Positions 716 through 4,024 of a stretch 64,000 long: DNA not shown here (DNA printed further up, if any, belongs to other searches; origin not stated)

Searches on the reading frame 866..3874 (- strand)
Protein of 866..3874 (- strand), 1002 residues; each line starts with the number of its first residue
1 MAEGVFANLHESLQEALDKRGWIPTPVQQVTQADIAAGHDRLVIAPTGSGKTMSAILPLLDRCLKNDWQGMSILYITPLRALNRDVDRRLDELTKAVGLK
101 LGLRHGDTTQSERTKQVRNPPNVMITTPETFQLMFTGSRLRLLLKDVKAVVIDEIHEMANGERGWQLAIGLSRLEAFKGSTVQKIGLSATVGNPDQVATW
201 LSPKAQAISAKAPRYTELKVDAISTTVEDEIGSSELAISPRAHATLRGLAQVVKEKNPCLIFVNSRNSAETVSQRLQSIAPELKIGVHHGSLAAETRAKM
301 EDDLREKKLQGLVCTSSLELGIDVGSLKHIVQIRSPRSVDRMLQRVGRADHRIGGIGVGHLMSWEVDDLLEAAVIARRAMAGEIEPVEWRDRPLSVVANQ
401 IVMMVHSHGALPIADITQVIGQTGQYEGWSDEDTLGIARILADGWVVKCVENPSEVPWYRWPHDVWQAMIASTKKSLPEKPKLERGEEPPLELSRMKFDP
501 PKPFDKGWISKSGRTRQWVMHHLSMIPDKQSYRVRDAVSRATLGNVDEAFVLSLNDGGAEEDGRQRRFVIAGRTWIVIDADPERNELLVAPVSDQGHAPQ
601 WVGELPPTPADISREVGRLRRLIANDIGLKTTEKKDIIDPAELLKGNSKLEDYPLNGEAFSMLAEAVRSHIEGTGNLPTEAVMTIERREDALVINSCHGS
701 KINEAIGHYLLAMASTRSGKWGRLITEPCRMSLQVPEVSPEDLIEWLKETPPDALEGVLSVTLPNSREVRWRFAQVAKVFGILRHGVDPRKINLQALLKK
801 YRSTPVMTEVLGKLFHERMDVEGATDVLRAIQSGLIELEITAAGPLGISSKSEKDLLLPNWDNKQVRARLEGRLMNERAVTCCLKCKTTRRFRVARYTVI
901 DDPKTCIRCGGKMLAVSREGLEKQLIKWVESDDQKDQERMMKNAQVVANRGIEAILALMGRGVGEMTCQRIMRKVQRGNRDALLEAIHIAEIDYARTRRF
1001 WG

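Call 31: search_protein_families(library=pfam, proteins=[window:866-3874:-], max_evalue=0.0001)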
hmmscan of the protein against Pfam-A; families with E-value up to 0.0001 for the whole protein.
window:866-3874:- (1002 aa): 5 families
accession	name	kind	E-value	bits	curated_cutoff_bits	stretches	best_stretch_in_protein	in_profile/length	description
PF00270.35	DEAD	-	8.1e-35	120.4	26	1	25-194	1-164/167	DEAD/DEAH box helicase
PF08494.16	DEAD_assoc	-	3.6e-20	73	23.5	1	677-840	1-181/191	DEAD/H associated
PF00271.37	Helicase_C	-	1.3e-19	70.9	23.5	1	252-349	9-106/110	Helicase conserved C-terminal domain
PF04851.21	ResIII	-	4e-08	33.8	22.5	1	40-191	25-162/164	Type III restriction enzyme, res subunit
PF19306.5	WH_Lhr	-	1.3e-05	25.1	27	0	511-580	89-151/168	Large helicase-related protein, winged helix domain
